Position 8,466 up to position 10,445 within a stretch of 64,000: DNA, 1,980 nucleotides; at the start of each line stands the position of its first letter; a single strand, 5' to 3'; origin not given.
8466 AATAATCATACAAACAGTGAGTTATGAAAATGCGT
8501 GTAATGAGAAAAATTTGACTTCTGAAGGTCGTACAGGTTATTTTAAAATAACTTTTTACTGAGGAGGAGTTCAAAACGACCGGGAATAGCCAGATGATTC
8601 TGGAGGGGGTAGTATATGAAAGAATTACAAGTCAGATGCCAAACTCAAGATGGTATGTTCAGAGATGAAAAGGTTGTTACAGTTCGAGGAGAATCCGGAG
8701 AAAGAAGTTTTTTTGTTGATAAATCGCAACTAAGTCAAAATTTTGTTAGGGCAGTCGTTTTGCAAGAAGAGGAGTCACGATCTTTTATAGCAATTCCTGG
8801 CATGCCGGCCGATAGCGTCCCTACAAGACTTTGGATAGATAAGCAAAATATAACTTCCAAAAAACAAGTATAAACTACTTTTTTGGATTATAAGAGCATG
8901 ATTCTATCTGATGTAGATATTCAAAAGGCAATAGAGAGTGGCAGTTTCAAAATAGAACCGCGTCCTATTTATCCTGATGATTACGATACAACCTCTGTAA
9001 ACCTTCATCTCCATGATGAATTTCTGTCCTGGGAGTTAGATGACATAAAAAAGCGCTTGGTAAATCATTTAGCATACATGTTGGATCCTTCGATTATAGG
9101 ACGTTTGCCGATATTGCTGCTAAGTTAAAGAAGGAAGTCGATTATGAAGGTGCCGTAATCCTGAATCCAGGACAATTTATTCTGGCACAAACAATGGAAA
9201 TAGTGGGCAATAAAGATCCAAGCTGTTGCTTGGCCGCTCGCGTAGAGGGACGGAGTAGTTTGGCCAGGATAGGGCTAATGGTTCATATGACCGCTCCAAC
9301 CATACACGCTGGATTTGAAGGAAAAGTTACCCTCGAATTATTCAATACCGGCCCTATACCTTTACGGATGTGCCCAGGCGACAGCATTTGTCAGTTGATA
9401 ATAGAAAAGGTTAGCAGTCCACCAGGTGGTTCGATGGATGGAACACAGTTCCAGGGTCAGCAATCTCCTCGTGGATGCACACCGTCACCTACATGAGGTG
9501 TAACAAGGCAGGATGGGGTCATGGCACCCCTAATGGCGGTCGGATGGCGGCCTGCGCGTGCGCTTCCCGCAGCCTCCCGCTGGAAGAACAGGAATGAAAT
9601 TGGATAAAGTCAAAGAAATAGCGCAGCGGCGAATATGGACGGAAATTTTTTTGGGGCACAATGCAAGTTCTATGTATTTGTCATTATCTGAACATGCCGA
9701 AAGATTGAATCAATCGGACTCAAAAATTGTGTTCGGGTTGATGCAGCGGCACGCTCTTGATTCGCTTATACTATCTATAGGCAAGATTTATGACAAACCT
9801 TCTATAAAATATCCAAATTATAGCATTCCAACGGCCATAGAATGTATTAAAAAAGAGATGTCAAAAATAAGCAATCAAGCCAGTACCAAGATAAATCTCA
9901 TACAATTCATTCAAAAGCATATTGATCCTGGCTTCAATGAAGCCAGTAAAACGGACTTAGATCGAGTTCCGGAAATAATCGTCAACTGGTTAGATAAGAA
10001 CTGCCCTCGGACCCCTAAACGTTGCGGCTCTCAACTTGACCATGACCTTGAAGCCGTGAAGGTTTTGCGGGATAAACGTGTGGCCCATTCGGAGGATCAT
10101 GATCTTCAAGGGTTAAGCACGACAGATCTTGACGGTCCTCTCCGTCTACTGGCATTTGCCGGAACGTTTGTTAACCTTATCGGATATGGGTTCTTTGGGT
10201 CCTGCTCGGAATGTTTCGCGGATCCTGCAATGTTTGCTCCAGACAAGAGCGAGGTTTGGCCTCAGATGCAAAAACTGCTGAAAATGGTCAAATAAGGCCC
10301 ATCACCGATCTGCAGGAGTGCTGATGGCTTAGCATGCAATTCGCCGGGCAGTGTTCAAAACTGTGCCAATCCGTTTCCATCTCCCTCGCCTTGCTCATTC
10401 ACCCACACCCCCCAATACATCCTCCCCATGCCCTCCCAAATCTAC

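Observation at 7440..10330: Low-GC horizontally acquired island: MntA/HepT toxin-antitoxin, DUF4160 remnant, orphan 85-aa gene, frameshifted dCTP deaminase and an Rx4-6H HEPN-like protein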

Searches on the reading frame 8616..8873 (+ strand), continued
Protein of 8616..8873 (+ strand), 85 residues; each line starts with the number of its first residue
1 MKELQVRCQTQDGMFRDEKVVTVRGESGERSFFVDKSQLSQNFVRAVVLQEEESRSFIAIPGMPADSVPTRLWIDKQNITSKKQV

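Call 83: get_annotated_region(hit=H30, flank=8000)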
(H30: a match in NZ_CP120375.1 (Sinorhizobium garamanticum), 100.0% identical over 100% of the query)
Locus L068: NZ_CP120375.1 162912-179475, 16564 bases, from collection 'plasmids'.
description: Sinorhizobium garamanticum strain LMG 24692 plasmid unnamed, complete sequence
organism: Sinorhizobium garamanticum (NCBI taxid 680247)
taxonomy: Bacteria; Pseudomonadota; Alphaproteobacteria; Hyphomicrobiales; Rhizobiaceae; Sinorhizobium; Sinorhizobium garamanticum
host: -; source: Argyrolobium uniflorum,Cell culture; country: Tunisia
typing (MOB-suite, as given by PLSDB): conjugative; replicon rep_cluster_473; relaxase MOBQ; mating-pair formation MPF_T
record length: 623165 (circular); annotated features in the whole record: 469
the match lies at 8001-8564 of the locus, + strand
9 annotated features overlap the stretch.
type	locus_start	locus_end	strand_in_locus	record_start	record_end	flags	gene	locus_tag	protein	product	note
CDS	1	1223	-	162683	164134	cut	-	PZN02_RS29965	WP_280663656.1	radical SAM protein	-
CDS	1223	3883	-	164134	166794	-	-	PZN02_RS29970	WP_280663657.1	glycosyltransferase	-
CDS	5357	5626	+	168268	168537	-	-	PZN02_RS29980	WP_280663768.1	hypothetical protein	-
CDS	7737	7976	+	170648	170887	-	-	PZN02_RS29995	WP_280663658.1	hypothetical protein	-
CDS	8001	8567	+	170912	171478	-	dcd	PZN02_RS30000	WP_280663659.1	dCTP deaminase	GO:0009394 - 2'-deoxyribonucleotide metabolic process [Evidence IEA]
CDS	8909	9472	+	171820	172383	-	-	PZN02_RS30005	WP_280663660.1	YecA family protein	-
CDS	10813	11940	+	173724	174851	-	-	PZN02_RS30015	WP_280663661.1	omptin family outer membrane protease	GO:0006508 - proteolysis [Evidence IEA]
CDS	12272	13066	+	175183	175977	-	-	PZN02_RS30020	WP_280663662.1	tyrosine-type recombinase/integrase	GO:0015074 - DNA integration [Evidence IEA]; GO:0006310 - DNA recombination [Evidence IEA]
CDS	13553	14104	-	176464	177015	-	-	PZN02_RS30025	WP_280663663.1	sugar O-acetyltransferase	-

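Call 89: search_protein_families(library=pfam, proteins=[P0047], max_evalue=0.01)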
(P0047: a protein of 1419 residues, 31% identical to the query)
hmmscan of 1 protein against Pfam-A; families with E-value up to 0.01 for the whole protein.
P0047 (1419 aa): 11 families
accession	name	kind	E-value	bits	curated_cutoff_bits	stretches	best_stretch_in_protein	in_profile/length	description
PF06832.18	BiPBP_C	-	4.2e-40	136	26.8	0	537-587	32-87/90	Penicillin-Binding Protein C-terminus Family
PF16640.11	Big_3_5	-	1.5e-11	45.1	35.5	0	1023-1080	8-67/88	Bacterial Ig-like domain (group 3)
PF03975.18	CheD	-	8.3e-11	42.4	25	0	802-841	15-54/108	CheD chemotactic sensory transduction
PF18010.7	HTH_49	-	1.1e-09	38.3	27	0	429-438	8-17/29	Cry35Ab1 HTH C-terminal domain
PF18962.6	Por_Secre_tail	-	4.5e-09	36.9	27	1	1350-1412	1-70/75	Secretion system C-terminal sorting domain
PF21267.3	UBAP-1_UBA2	-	4.2e-06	26.9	27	0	839-854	22-37/39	Ubiquitin-associated protein 1, UBA2 domain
PF04151.21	PPC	-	5.2e-06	27.7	25.9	0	395-418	14-38/70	Bacterial pre-peptidase C-terminal domain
PF22792.1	DUF7012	-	1.9e-05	25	27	0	955-990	19-54/62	Domain of unknown function (DUF7012)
PF04985.20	Phage_tube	-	7.2e-05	23.1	22.4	0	551-600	7-56/165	Phage tail tube protein FII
PF06437.16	ISN1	-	0.0004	19.8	25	0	970-1024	182-236/407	IMP-specific 5'-nucleotidase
PF13418.12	Kelch_4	-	0.004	17.5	21.6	0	968-989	8-30/49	Galactose oxidase, central domain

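Call 93: find_related_loci(query=A2, collection=viral_contigs, flank=4000)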
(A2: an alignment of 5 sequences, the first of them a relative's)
Query A2 (199 aa) in viral_contigs; peptide patterns used: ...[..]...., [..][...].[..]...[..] (x = any residue, [..] = any of these).
127 stretches matched a pattern; 30 encode a relative of the query (tblastn E <= 1e-3); 30 distinct loci.
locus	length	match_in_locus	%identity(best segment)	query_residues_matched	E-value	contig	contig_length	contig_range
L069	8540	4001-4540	37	1-197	1e-28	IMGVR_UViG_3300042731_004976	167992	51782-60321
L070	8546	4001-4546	37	1-193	2e-25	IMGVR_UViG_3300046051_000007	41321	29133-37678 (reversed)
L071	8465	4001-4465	34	1-186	7e-25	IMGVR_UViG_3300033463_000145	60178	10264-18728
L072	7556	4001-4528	34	1-197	1e-24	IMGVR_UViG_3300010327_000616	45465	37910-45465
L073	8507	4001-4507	35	1-188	7e-24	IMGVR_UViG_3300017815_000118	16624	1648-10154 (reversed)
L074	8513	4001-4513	32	1-194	7e-24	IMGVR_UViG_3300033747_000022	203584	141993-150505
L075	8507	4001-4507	36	1-190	1e-23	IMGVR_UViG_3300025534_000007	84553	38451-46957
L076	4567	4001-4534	33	1-194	8e-23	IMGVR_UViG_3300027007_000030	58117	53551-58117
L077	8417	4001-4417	33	1-175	1e-22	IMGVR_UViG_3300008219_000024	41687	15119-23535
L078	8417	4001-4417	33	1-175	1e-22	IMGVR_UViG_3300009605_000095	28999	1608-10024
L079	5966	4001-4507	34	1-188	3e-22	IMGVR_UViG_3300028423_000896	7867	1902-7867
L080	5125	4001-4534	32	1-194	6e-21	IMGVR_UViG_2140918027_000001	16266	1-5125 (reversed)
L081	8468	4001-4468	35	1-190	5e-21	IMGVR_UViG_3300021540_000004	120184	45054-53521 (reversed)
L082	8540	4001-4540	36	1-189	8e-21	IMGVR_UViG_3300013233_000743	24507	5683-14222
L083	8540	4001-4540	36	1-189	8e-21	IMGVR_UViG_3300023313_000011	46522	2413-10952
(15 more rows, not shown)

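Call 105: fold_search(model_id=the predicted structure, library=viral)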
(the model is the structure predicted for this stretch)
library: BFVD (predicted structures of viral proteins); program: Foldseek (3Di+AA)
matches with E <= 10: 559; with E <= 0.001: 0
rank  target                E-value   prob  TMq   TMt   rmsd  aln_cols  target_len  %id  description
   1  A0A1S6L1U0            2.1e-01  0.80  0.39  0.12  11.1        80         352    9  (no name in the UniProt tables at hand)
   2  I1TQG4                2.8e-01  0.15  0.25  0.13  15.7       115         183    9  (no name in the UniProt tables at hand)
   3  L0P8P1                3.1e-01  0.33  0.31  0.26   8.2        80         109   10  (no name in the UniProt tables at hand)
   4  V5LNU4                3.3e-01  0.47  0.38  0.31   9.2        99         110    6  (no name in the UniProt tables at hand)
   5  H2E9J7                4.3e-01  0.41  0.35  0.09  10.7        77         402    9  ATP-dependent RecD2 DNA helicase-like helix-hairpin-helix domain-containing protein [Megavirus courdo7]
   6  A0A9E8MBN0            5.6e-01  0.13  0.24  0.22  10.2        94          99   14  (no name in the UniProt tables at hand)
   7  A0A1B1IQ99            6.9e-01  0.16  0.30  0.22  14.0        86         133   17  (no name in the UniProt tables at hand)
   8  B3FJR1                7.3e-01  0.85  0.45  0.58   6.9        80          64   12  Uncharacterized protein [Pseudomonas phage 201phi2-1]
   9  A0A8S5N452            7.3e-01  0.18  0.32  0.13   8.7        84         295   14  DNA primase/helicase/DNA Complex, ATPase, hexamer, DNA replication [Podoviridae sp. ctiJY10]
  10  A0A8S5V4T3            7.7e-01  0.11  0.24  0.15   9.5        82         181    8  Uncharacterized protein [Myoviridae sp. ctKkB1]
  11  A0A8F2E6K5            8.1e-01  0.51  0.39  0.04   6.0        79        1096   13  DNA-directed DNA polymerase [Streptomyces phage TunaTartare]
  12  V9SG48                8.1e-01  0.21  0.24  0.14   9.8        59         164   12  DUF5858 domain-containing protein [Tunisvirus fontaine2]
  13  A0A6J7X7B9            8.1e-01  0.20  0.31  0.35   9.3        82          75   16  Uncharacterized protein [uncultured Caudovirales phage]
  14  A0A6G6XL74            8.1e-01  0.12  0.21  0.20   8.7        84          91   13  (no name in the UniProt tables at hand)
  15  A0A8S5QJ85            8.1e-01  0.09  0.23  0.09  12.7       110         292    6  Restriction endonuclease [Siphoviridae sp. ctezl47]
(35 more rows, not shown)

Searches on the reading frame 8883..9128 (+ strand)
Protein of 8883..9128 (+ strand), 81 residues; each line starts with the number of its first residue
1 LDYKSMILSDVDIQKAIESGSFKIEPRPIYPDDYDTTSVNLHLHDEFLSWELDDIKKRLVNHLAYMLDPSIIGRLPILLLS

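Call 3: search_protein_families(library=pfam, proteins=[window:8883-9128:+], max_evalue=0.1)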
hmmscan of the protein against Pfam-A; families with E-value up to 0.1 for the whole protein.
window:8883-9128:+ (81 aa): 1 family
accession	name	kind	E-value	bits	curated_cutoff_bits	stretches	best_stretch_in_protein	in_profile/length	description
PF22769.1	DCD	-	0.001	19.6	27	1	7-51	1-43/153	dCTP deaminase-like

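Call 4: search_protein_families(library=padloc, proteins=[window:8883-9128:+], max_evalue=0.1)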
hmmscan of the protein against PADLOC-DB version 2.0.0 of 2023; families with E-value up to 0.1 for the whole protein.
window:8883-9128:+ (81 aa): 1 family
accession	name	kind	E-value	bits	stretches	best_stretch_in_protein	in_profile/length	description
PDLC00002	DruA1|DruA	-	0.022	11.9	1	39-67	149-178/407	DUF4338 domain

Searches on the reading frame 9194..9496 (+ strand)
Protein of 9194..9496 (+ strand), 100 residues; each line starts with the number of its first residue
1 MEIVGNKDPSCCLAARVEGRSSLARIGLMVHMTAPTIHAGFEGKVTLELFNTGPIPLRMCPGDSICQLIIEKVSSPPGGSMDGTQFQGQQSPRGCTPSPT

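Call 3: search_protein_families(library=pfam, proteins=[window:9194-9496:+], max_evalue=0.1)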
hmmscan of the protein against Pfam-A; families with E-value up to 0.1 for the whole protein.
window:9194-9496:+ (100 aa): 2 families
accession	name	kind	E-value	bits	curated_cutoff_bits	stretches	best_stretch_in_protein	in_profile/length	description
PF22769.1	DCD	-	5.5e-19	69.2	27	1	13-72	93-152/153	dCTP deaminase-like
PF00692.24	dUTPase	-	2.6e-06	27.6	22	1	13-75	46-106/129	dUTPase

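Call 4: search_protein_families(library=padloc, proteins=[window:9194-9496:+], max_evalue=0.1)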
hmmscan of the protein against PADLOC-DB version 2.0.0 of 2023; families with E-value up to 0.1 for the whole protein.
window:9194-9496:+ (100 aa): 0 families

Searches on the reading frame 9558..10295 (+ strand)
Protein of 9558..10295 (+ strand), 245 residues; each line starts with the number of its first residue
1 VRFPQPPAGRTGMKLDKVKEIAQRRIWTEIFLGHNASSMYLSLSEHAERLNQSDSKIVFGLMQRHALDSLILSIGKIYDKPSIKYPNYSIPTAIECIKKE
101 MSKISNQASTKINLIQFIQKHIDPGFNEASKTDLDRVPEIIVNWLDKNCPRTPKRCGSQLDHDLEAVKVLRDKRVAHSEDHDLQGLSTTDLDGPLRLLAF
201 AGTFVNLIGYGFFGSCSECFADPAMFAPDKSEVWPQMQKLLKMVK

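Call 3: search_protein_families(library=pfam, proteins=[window:9558-10295:+], max_evalue=0.1)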
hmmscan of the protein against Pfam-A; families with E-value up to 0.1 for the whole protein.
window:9558-10295:+ (245 aa): 1 family
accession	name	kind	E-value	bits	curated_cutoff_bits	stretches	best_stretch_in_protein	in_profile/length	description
PF18734.6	HEPN_AbiU2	-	1.2e-10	41.6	26.8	1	16-215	2-175/193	AbiU2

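Call 4: search_protein_families(library=padloc, proteins=[window:9558-10295:+], max_evalue=0.1)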
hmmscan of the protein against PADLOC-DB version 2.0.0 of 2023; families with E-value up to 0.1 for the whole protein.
window:9558-10295:+ (245 aa): 0 families

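Call 12: search_protein_families(library=ncbifam, proteins=[window:9594-10295:+], max_evalue=0.01)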
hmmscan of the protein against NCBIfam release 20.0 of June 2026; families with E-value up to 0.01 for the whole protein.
window:9594-10295:+ (233 aa): 0 families

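Call 13: search_protein_families(library=phrogs, proteins=[window:9594-10295:+], max_evalue=0.01)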
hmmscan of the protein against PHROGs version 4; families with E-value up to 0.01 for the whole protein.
window:9594-10295:+ (233 aa): 0 families

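Call 15: find_homologous_proteins(query=window:9594-10295:+)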
Query window:9594-10295:+ (233 aa): 38 proteins with E <= 0.001 among 226 candidates.
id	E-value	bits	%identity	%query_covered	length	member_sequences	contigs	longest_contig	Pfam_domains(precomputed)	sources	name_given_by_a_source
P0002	3.8e-153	525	100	100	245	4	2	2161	PF18734.7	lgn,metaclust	metaclust:\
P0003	4.4e-80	286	59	100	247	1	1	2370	PF18734.7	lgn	-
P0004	1.1e-78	282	59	100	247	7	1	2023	PF18734.7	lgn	-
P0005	1.1e-72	262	56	100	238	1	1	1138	PF18734.7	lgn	-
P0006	9.2e-68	246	48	100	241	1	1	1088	PF18734.7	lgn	-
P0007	5.4e-67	244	50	98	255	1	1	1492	PF18734.7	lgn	-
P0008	1.5e-66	242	49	99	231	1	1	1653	PF18734.7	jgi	jgi:hypothetical protein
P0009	3.7e-66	241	49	98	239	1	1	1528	PF18734.7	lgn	-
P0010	5.3e-66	240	50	98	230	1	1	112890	PF18734.7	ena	-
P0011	1.5e-64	236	47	100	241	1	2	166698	PF18734.7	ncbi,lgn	-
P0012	1.6e-64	235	45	100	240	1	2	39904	PF18734.7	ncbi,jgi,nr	ncbi:MAG: hypothetical protein JRJ01_08040 [Deltaproteobacteria bacterium]|nr:hypothetical protein [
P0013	2.5e-64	235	50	97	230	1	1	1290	PF18734.7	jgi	-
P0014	6.7e-64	233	47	100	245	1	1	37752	PF18734.7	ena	-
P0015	8.2e-63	230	48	98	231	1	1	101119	PF18734.7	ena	-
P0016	1.0e-62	230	45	100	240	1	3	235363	PF18734.7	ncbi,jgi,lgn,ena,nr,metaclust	ncbi:MAG TPA: hypothetical protein DCZ95_15660 [Verrucomicrobia bacterium]|nr:MAG: hypothetical prot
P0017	1.3e-62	229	47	98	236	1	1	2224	PF18734.7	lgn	-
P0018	2.3e-62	228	46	100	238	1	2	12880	PF18734.7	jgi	jgi:hypothetical protein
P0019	9.6e-62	226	44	100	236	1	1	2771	PF18734.7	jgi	-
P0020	2.1e-61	225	45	100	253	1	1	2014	PF18734.7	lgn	-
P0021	2.8e-61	225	45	100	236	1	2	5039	PF18734.7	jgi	jgi:hypothetical protein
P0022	5.1e-61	224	45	100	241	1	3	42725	PF18734.7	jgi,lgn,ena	jgi:hypothetical protein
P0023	1.1e-60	223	46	99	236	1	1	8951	PF18734.7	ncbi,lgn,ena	-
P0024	1.6e-59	219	49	100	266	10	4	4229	PF18734.7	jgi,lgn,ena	-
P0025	2.9e-59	218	44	98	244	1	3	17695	PF18734.7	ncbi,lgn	-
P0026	2.9e-58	215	45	100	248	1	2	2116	PF18734.7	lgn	-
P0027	4.9e-58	214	42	100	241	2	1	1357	PF18734.7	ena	-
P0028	4.5e-57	211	42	100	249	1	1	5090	PF18734.7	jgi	jgi:hypothetical protein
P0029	1.4e-55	206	45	100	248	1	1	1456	PF18734.7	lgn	-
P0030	1.4e-54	203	45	100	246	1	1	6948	PF18734.7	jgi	jgi:hypothetical protein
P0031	7.8e-54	201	45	98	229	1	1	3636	PF18734.7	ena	-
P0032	9.8e-54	200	43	100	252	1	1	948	PF18734.7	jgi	jgi:hypothetical protein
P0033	9.5e-53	197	42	99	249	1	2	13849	PF18734.7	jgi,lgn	jgi:hypothetical protein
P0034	2.6e-52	196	41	100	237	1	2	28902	PF18734.7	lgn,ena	-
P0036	1.7e-49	186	41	100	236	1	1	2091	PF18734.7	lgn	-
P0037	2.3e-46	176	41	100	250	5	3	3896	PF18734.7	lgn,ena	-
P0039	8.0e-45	171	40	100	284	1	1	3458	PF18734.7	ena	-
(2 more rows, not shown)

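Call 18: find_encoding_contigs(protein=P0016, flank=6000, max_places=3)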
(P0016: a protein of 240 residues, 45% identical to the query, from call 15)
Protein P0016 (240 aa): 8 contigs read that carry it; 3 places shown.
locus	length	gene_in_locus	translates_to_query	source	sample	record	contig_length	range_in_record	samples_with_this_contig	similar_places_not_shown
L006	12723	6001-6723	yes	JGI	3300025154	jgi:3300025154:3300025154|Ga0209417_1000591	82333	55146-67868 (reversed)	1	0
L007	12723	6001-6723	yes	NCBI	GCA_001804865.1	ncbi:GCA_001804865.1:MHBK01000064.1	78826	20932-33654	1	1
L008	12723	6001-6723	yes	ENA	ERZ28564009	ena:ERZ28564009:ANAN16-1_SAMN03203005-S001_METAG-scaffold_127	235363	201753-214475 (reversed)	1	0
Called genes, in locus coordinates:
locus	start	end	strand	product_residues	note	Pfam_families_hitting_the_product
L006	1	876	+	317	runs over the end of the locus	PF02517:Rce1-like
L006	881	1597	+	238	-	PF18912:DZR_2, PF00156:Pribosyltran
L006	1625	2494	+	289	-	PF17848:Zn_ribbon_ACC, PF01039:Carboxyl_trans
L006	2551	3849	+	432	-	PF08245:Mur_ligase_M, PF27239:FOL3_C, PF02875:Mur_ligase_C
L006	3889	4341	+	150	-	PF00293:NUDIX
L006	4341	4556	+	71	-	-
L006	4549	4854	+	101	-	PF01909:NTP_transf_2, PF18765:Polbeta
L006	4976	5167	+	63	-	-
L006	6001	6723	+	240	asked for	PF18734:HEPN_AbiU2 (faint)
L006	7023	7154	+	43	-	-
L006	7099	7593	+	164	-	-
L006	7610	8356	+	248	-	PF13847:Methyltransf_31, PF08241:Methyltransf_11 (weak), PF13649:Methyltransf_25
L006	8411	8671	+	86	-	-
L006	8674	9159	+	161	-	PF01850:PIN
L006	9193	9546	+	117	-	-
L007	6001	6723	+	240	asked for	PF18734:HEPN_AbiU2 (faint)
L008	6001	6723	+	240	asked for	PF18734:HEPN_AbiU2 (faint)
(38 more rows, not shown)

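Call 63: find_encoding_contigs(protein=P0003, flank=3000, max_places=3)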
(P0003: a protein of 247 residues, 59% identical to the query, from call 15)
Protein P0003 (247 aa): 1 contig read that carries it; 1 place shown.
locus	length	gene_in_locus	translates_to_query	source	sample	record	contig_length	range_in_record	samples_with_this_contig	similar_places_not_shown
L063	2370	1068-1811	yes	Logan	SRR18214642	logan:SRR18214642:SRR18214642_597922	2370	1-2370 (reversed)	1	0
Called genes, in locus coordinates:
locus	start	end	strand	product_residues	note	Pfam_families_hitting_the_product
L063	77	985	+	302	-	PF01073:3Beta_HSD, PF01370:Epimerase, PF04321:RmlD_sub_bind (weak), PF05368:NmrA (weak), PF07993:NAD_binding_4 (faint), PF13460:NAD_binding_10, PF16363:GDP_Man_Dehyd, PF08338:DUF1731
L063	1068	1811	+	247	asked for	PF18734:HEPN_AbiU2 (faint)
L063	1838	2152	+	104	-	-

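Call 67: search_protein_families(library=padloc, proteins=[window:9594-10295:+], max_evalue=1)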
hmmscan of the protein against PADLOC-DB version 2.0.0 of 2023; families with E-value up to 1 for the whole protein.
window:9594-10295:+ (233 aa): 0 families

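Call 68: search_protein_families(library=pfam, proteins=[L063:1838-2152:+], max_evalue=1)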
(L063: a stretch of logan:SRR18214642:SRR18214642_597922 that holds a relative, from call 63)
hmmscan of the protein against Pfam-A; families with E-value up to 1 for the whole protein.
L063:1838-2152:+ (104 aa): 0 families

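Call 95: predict_structure(alignment_id=A4)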
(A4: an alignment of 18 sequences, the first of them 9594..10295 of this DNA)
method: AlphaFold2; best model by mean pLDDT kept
length: 233 residues; sequences in the alignment: 18
mean_pLDDT: 85.1   pTM: 0.87
mean pLDDT of the five models: 85.1, 85.0, 84.6, 46.0, 39.8
residues with pLDDT >= 90: 105; 70-90: 97; 50-70: 28; < 50: 3
segments of 3 or more residues with pLDDT < 50: 164-166
pLDDT, mean of each block of 10 residues (from residue 1): 82 94 95 88 88 91 86 76 88 65 90 77 86 94 91 89 56 74 96 89 81 93 91 79
secondary structure, 60 per line:
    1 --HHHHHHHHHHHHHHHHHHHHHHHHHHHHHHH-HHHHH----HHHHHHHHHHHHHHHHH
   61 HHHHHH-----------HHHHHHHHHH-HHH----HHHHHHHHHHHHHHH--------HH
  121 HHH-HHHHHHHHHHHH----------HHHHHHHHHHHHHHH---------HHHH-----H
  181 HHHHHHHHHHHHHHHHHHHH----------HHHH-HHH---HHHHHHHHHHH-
elements in order: H3-33 H35-39 H44-66 H78-87 H96-110 H119-123 H125-136 H147-161 H171-174 H180-200 H211-214 H222-232
